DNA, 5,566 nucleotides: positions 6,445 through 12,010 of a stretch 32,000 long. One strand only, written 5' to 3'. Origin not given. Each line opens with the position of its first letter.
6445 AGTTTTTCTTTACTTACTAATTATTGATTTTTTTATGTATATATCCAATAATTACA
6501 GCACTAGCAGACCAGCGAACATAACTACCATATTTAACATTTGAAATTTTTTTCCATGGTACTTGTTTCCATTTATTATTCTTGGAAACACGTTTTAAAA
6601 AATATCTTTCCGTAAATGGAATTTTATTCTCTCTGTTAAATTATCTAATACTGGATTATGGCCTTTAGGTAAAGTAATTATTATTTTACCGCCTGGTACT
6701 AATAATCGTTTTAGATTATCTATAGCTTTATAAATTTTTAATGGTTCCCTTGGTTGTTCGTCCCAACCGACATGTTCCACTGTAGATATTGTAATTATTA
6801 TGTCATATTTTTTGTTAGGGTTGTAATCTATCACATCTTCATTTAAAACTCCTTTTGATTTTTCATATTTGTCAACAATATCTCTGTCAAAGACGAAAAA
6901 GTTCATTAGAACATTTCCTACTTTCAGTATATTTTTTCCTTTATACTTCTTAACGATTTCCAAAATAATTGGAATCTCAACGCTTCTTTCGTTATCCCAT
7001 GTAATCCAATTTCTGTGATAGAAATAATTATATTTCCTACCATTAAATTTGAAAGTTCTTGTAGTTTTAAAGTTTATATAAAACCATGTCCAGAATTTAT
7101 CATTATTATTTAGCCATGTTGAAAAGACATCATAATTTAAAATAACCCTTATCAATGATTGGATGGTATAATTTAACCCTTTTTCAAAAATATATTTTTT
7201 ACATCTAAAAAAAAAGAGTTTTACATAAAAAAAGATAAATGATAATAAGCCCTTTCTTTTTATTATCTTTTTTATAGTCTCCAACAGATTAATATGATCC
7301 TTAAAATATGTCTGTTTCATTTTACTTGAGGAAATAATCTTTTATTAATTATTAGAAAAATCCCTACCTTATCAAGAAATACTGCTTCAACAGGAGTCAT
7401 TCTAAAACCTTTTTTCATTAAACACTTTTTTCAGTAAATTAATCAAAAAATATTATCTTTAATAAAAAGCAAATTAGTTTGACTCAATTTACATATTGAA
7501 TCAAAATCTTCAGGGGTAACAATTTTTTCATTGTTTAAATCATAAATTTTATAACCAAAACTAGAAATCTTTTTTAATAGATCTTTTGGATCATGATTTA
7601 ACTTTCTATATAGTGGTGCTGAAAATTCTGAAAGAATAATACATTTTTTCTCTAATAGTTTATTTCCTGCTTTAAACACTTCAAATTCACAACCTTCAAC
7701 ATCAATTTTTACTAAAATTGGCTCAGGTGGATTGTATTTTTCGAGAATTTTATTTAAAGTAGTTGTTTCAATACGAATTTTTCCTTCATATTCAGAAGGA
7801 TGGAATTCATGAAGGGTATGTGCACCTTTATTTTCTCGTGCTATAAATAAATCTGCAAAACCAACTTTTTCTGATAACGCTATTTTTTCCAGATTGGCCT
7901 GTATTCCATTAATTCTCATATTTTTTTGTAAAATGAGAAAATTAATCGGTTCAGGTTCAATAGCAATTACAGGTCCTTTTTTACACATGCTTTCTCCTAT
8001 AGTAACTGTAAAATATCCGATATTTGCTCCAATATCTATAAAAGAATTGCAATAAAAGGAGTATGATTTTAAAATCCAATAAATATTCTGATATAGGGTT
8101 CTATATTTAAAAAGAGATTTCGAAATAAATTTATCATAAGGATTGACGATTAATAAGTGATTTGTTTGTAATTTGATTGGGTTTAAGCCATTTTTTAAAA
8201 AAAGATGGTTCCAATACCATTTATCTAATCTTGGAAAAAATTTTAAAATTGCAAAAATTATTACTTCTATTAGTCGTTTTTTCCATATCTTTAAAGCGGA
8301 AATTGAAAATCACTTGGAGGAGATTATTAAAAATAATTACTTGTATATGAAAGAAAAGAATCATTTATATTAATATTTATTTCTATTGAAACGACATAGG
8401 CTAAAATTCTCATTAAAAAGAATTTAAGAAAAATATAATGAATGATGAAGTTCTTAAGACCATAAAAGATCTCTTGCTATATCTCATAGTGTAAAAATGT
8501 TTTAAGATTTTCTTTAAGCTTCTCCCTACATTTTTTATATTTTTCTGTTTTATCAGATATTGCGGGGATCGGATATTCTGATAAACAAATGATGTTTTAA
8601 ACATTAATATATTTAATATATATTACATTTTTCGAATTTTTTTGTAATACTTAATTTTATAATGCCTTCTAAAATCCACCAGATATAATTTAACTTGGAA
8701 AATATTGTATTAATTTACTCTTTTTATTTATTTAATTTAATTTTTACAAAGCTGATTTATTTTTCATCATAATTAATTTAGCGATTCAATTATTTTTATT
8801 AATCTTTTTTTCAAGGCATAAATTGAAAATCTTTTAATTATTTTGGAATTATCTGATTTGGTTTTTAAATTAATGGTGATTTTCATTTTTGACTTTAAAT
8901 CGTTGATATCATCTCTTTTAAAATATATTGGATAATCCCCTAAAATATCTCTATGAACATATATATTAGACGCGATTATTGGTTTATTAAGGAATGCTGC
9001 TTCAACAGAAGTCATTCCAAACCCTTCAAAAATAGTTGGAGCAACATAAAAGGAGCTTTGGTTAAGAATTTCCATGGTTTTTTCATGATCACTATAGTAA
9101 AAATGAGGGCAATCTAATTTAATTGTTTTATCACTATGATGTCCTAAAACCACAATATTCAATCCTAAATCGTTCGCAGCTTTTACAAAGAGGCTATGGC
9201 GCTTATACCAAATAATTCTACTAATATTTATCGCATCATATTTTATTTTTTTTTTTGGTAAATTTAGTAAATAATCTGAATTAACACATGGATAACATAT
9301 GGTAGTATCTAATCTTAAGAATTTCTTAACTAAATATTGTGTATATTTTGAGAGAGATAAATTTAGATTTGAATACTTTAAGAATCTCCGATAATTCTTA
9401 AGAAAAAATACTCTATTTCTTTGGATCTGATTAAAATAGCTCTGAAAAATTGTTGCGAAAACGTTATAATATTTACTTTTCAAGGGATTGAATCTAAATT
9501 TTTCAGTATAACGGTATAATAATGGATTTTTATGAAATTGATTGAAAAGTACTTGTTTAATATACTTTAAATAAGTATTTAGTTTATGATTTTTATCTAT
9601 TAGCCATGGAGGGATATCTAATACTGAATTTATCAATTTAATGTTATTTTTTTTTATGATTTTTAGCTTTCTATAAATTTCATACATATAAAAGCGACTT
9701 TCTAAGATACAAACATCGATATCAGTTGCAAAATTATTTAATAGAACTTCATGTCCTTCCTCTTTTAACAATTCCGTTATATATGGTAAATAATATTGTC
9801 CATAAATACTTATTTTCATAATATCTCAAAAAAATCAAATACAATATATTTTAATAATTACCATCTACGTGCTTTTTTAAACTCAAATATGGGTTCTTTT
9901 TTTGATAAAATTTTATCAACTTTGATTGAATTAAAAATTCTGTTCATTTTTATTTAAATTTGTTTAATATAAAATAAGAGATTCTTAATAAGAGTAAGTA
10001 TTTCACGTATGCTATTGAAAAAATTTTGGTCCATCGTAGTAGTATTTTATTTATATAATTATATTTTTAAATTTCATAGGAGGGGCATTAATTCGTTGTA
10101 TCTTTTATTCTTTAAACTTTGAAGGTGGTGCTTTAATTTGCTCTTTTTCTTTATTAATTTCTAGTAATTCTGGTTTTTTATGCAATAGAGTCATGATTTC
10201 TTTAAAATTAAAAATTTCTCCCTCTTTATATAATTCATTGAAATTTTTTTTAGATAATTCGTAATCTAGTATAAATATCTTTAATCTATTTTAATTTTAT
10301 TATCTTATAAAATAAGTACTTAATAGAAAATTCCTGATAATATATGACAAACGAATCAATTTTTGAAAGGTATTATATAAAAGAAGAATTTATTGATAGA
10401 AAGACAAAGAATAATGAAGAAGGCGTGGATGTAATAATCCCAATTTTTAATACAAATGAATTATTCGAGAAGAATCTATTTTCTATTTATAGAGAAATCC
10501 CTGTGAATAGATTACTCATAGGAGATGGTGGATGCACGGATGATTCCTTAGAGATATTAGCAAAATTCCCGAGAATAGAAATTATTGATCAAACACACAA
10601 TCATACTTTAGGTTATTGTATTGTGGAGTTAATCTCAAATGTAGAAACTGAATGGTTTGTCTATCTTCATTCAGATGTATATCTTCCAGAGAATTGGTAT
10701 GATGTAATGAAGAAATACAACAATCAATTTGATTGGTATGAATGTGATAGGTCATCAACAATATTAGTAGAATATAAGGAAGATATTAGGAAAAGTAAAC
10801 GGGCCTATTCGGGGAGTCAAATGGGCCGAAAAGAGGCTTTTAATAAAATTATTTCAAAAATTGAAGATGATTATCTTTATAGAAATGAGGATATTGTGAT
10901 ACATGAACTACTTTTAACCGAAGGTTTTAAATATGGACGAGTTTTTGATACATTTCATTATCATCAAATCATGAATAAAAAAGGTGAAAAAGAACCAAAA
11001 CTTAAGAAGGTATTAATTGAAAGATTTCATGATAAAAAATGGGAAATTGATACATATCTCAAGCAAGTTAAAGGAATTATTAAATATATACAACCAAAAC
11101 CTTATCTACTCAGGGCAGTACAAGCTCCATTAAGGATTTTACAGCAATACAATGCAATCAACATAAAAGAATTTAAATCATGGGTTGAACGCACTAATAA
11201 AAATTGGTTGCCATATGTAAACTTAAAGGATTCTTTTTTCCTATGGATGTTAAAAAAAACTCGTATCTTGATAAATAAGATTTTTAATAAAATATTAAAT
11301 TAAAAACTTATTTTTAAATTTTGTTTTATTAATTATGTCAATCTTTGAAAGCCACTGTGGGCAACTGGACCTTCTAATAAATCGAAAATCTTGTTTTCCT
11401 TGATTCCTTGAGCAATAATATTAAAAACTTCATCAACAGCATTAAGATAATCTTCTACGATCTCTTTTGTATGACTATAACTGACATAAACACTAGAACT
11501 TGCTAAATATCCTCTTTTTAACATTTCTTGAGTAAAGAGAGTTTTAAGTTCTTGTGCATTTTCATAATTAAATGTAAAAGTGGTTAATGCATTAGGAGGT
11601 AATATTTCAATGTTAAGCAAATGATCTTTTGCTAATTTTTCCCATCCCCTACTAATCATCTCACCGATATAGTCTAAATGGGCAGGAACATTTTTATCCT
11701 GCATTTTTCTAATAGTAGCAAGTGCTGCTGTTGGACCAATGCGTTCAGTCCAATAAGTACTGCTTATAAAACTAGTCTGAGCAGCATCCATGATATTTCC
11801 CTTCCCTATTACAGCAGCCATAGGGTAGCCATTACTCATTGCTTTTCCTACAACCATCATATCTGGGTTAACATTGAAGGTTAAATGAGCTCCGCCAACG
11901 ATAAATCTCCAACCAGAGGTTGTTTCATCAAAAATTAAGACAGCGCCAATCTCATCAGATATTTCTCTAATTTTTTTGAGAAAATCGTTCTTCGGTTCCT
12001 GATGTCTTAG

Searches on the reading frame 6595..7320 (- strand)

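Call 37: search_protein_families(library=pfam, proteins=[window:6595-7320:-], max_evalue=0.001)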
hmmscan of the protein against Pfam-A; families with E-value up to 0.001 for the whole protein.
window:6595-7320:- (241 aa): 1 family
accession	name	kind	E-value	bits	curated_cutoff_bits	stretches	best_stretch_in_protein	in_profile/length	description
PF13489.12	Methyltransf_23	-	8e-05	22.9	27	0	139-220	65-121/164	Methyltransferase domain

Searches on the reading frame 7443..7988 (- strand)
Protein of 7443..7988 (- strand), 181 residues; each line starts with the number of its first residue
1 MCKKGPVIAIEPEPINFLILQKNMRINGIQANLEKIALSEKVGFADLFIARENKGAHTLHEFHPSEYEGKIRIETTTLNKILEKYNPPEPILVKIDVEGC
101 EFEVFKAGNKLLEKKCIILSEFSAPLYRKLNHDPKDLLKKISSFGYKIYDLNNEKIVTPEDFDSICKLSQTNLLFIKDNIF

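Call 38: search_protein_families(library=pfam, proteins=[window:7443-7988:-], max_evalue=0.001)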
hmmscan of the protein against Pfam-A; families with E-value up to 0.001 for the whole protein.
window:7443-7988:- (181 aa): 1 family
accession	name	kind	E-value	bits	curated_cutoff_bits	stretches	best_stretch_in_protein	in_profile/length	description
PF05050.19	Methyltransf_21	-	1.9e-18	67.6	22.7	1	4-148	23-173/173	Methyltransferase FkbM domain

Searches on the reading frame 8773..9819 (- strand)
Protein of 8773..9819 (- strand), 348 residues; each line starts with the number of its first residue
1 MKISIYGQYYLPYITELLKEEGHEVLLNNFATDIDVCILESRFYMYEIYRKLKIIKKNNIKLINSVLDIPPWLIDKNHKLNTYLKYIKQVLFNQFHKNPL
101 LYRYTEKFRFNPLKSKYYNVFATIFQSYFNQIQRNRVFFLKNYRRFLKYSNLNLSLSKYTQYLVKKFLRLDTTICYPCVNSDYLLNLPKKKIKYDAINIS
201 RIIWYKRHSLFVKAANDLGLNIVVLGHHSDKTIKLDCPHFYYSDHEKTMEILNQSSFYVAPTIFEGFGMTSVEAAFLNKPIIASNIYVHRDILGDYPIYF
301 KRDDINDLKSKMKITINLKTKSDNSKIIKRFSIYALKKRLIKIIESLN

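Call 37: search_protein_families(library=pfam, proteins=[window:8773-9819:-], max_evalue=0.001)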
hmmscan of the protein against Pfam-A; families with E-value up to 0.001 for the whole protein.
window:8773-9819:- (348 aa): 3 families
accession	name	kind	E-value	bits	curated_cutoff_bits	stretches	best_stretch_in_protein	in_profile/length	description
PF00534.26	Glycos_transf_1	-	1.1e-12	48.3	26.4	1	189-319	11-159/172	Glycosyl transferases group 1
PF13692.12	Glyco_trans_1_4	-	8.8e-08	33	27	1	199-312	7-136/142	Glycosyl transferases group 1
PF20706.3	GT4-conflict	-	0.00088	18.8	26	0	241-285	268-312/385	Family 4 Glycosyltransferase in conflict systems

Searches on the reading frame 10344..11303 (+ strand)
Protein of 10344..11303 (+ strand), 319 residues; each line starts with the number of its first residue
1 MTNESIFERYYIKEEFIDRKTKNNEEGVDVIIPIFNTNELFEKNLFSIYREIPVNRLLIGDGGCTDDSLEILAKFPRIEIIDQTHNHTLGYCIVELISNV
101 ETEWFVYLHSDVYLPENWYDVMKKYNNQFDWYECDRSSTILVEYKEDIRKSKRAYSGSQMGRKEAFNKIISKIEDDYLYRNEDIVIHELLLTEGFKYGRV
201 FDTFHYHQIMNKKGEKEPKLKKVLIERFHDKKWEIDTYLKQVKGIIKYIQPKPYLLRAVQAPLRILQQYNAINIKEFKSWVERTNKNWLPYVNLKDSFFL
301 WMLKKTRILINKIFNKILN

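Call 37: search_protein_families(library=pfam, proteins=[window:10344-11303:+], max_evalue=0.001)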
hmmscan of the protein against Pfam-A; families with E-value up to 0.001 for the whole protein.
window:10344-11303:+ (319 aa): 1 family
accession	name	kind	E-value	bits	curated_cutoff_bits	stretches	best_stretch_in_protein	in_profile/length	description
PF00535.33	Glycos_transf_2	-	1.9e-10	41.4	23.3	1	30-122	2-99/168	Glycosyl transferase family 2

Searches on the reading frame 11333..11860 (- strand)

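Call 38: search_protein_families(library=pfam, proteins=[window:11333-11860:-], max_evalue=0.001)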
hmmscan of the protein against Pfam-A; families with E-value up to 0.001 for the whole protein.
window:11333-11860:- (175 aa): 1 family
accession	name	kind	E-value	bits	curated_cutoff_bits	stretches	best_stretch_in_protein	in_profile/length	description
PF00202.27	Aminotran_3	-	1.8e-09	37.3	30.5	1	1-80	254-333/403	Aminotransferase class-III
